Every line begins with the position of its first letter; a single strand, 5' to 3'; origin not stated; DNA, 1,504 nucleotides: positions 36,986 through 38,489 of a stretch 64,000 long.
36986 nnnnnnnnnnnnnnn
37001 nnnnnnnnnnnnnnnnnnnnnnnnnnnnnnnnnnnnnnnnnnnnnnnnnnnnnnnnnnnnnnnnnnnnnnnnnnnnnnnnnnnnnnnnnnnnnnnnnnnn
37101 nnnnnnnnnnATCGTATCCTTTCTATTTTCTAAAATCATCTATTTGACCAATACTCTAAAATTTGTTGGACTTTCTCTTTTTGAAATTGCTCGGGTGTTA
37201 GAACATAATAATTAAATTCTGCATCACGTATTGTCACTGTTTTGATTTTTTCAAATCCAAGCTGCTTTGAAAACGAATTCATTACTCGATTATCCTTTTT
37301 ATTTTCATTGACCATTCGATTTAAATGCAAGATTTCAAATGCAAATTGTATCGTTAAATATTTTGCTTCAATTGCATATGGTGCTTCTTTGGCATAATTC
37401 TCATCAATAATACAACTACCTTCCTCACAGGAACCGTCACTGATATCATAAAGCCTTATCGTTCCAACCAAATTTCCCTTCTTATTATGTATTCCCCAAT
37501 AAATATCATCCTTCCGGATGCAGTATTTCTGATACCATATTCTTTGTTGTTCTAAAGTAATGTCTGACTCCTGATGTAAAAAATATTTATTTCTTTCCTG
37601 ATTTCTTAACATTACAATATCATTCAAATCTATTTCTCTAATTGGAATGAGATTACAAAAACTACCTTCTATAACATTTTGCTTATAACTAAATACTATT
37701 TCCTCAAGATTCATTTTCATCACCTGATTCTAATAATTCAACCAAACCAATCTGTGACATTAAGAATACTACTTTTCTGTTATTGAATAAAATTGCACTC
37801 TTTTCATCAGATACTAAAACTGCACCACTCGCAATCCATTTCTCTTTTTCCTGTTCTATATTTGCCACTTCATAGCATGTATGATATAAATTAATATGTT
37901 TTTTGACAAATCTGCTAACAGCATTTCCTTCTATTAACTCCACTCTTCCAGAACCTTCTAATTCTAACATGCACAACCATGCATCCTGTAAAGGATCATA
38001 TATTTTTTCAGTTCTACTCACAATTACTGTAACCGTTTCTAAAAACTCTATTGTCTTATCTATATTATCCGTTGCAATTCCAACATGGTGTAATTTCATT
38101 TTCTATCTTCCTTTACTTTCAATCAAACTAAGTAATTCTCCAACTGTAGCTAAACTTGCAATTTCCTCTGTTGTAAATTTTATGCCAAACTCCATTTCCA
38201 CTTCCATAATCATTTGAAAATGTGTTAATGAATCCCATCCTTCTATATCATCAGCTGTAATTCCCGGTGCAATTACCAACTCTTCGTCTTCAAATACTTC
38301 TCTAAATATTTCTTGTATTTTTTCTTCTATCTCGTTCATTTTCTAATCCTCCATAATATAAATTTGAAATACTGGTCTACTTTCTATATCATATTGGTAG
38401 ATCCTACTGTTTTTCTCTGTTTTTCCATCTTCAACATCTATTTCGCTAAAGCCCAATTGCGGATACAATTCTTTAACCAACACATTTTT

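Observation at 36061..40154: Separately promoted FkbH-ACP-VOC-GNAT-pyruvyltransferase sub-operon at the island end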

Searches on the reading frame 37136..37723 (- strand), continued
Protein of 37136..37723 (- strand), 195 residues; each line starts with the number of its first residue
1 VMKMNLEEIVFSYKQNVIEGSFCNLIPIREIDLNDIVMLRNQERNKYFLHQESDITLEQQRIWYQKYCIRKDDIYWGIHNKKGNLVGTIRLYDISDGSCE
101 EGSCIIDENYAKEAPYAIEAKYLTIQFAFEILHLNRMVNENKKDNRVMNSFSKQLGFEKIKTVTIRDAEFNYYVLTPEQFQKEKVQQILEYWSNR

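Call 96: search_protein_representatives(alignment_id=A3)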
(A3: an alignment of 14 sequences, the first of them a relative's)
Query: 14 sequences, 189 profile positions. Proteins with E-value up to 0.001 (for the whole library): 3081; up to 1e-10: 511; up to 1e-30: 46. The best 150 are listed.
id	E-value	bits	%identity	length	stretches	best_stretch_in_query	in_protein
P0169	1.4e-75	269.5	-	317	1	3-189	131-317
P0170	4.1e-60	219.0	-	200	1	6-189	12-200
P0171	1.2e-54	201.2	-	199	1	2-189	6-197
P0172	8.7e-54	198.4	-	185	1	4-178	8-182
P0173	9.0e-54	198.3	-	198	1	6-189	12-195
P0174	1.3e-53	197.8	-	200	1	5-189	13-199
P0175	9.1e-47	175.5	-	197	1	7-189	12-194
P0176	2.1e-46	174.3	-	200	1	2-189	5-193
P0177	2.5e-46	174.1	-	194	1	4-189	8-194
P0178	7.3e-46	172.5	-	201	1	1-189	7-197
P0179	7.2e-44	166.0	-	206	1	7-189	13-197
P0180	2.7e-43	164.1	-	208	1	2-189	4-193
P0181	6.1e-42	159.7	-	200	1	4-187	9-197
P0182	1.6e-40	155.1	-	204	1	5-189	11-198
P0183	3.0e-40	154.2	-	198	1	4-189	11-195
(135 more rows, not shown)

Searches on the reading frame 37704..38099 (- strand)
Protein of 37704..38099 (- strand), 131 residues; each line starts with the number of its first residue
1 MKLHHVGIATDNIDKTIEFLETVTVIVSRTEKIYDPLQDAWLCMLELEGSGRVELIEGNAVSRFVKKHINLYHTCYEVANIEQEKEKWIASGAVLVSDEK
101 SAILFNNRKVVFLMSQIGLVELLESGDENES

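Call 3: search_protein_families(library=pfam, proteins=[window:37704-38099:-], max_evalue=0.01)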
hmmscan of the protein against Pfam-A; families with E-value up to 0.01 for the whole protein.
window:37704-38099:- (131 aa): 1 family
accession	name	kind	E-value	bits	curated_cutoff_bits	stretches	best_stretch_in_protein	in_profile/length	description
PF13669.12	Glyoxalase_4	-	1.1e-12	48.6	27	1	4-112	1-109/109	Glyoxalase/Bleomycin resistance protein/Dioxygenase superfamily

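Call 4: search_protein_families(library=ncbifam, proteins=[window:37704-38099:-], max_evalue=0.01)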
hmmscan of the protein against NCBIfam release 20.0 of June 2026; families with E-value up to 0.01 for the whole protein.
window:37704-38099:- (131 aa): 2 families
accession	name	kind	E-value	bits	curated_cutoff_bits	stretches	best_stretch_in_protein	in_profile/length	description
TIGR03081.1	metmalonyl_epim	equivalog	1.3e-08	35.4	114.95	1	2-113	1-115/129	methylmalonyl-CoA epimerase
NF050075.1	SMU1112c_YaeR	equivalog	0.0015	18.8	140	1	2-91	3-93/125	SMU1112c/YaeR family gloxylase I-like metalloprotein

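Call 45: search_solved_structures(query=window:37704-38099:-, max_evalue=0.1, show_alignments=2)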
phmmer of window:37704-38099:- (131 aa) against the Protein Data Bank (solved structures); distinct sequences matched with E-value up to 0.1: 3.
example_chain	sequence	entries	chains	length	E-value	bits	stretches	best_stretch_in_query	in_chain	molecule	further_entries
2qh0_A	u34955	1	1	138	3.8e-15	59.2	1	1-125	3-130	Lactoylglutathione lyase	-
3hdp_A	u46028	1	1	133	8.5e-15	58.1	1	1-124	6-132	Glyoxalase-I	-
3oa4_A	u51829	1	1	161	0.042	17.1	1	2-101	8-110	glyoxalase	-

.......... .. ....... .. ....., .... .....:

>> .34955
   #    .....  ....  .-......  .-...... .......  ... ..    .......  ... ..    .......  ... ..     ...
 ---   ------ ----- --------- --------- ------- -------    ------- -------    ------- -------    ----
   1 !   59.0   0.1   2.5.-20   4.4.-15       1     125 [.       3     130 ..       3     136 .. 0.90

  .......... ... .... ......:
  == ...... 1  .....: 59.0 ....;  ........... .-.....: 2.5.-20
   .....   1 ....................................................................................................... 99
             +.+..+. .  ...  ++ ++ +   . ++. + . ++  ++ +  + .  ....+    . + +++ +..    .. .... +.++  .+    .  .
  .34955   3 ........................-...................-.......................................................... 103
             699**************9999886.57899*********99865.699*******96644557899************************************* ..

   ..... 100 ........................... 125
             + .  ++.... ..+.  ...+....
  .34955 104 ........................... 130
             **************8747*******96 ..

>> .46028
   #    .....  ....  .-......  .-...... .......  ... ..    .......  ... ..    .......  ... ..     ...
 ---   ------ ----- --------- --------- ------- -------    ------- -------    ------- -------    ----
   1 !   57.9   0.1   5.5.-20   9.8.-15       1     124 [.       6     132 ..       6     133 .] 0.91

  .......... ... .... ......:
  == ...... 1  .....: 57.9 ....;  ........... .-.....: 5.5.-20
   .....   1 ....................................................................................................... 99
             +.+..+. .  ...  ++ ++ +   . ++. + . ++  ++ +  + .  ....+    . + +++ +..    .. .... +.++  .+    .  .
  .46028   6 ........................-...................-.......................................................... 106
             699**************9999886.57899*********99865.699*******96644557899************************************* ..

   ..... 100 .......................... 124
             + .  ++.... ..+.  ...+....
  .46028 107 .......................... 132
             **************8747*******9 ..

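Call 65: search_solved_structures(query=A4, max_evalue=0.01)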
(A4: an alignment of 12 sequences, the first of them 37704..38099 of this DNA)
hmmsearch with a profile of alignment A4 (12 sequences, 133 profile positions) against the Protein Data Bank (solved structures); distinct sequences matched with E-value up to 0.01: 22.
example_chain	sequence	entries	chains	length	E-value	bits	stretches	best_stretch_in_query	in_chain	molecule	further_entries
2qh0_A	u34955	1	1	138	3.6e-40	140.5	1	1-131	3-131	Lactoylglutathione lyase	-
3hdp_A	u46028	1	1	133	1.1e-39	139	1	1-130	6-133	Glyoxalase-I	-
3oa4_A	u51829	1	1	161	1.3e-17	67.5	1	2-131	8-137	glyoxalase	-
3rmu_A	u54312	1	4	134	4.1e-16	62.7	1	3-127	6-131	Methylmalonyl-CoA epimerase, mitochondrial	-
6qh4_C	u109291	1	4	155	6.4e-16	62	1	3-127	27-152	Methylmalonyl-CoA epimerase, mitochondrial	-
6xbr_A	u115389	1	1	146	2.7e-14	56.8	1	3-130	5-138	Methylmalonyl-CoA epimerase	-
3gm5_A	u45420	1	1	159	1.8e-13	54.1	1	6-130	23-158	Lactoylglutathione lyase and related lyases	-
6xbs_A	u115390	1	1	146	2.3e-13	53.8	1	3-130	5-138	Methylmalonyl-CoA epimerase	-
6xbv_A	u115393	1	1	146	2.6e-13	53.6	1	3-130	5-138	Methylmalonyl-CoA epimerase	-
6wf6_A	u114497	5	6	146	3.6e-13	53.1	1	3-130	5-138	Methylmalonyl-CoA epimerase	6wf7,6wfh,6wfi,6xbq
6xbt_A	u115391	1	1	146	6.6e-13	52.3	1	3-130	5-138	Methylmalonyl-CoA epimerase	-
6bu2_A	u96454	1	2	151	5.6e-11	46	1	3-130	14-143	Glyoxalase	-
1jc4_A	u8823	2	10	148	2.9e-07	34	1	3-127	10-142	Methylmalonyl-CoA epimerase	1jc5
1sqi_A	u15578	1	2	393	0.00073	23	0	2-104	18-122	4-hydroxyphenylpyruvic acid dioxygenase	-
2p25_A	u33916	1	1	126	0.00083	22.8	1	2-123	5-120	Glyoxalase family protein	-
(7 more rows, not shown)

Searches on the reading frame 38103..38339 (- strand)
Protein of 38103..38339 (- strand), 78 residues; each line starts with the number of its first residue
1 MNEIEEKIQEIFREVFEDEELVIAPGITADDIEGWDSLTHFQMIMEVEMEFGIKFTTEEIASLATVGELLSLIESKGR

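Call 3: search_protein_families(library=pfam, proteins=[window:38103-38339:-], max_evalue=0.01)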
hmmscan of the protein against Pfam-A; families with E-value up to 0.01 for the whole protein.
window:38103-38339:- (78 aa): 1 family
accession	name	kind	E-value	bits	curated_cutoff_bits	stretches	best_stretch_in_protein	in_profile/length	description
PF00550.31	PP-binding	-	6.1e-07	30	20.8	1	6-72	1-66/67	Phosphopantetheine attachment site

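Call 4: search_protein_families(library=ncbifam, proteins=[window:38103-38339:-], max_evalue=0.01)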
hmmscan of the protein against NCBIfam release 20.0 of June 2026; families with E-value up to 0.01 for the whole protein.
window:38103-38339:- (78 aa): 14 families
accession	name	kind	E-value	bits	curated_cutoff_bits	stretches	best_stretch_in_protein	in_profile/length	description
NF002150.0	PRK00982.1-4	subfamily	1.1e-10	41.6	66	1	2-76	4-78/80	acyl carrier protein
NF002148.0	PRK00982.1-2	subfamily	1.2e-09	37.9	71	1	2-76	3-77/79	acyl carrier protein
TIGR00517.1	acyl_carrier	equivalog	6.3e-08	32.4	70.45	1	1-76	1-76/77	acyl carrier protein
NF002151.0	PRK00982.1-5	equivalog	3.4e-07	30.3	92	1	1-76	1-76/78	acyl carrier protein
NF009104.0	PRK12449.1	equivalog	6.6e-06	26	70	1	2-74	4-76/80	acyl carrier protein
NF002149.0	PRK00982.1-3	equivalog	1.5e-05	24.8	106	1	1-76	1-76/78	acyl carrier protein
NF002147.0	PRK00982.1-1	equivalog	2.1e-05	24.2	84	1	3-75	7-79/83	acyl carrier protein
NF040636.1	AcpM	exception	0.00028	20.8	146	1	3-74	5-76/93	meromycolate extension acyl carrier protein AcpM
NF004533.0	PRK05883.1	equivalog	0.00051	19.8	72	1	3-76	23-96/100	acyl carrier protein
NF005798.0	PRK07639.1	equivalog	0.00075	19.9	100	1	36-76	39-81/91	petrobactin biosynthesis protein AsbD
NF058660.1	cispen_ACP_AmcB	equivalog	0.0014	18.8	80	1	22-76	22-78/80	cispentacin biosynthesis acyl carrier protein AmcB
NF005079.0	PRK06508.1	equivalog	0.0028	18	83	1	6-60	6-60/93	acyl carrier protein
NF003464.0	PRK05087.1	equivalog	0.007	16.4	68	1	3-59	2-58/78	D-alanine--poly(phosphoribitol) ligase subunit DltC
NF003757.0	PRK05350.1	equivalog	0.0083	16.3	65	1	2-74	5-77/83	acyl carrier protein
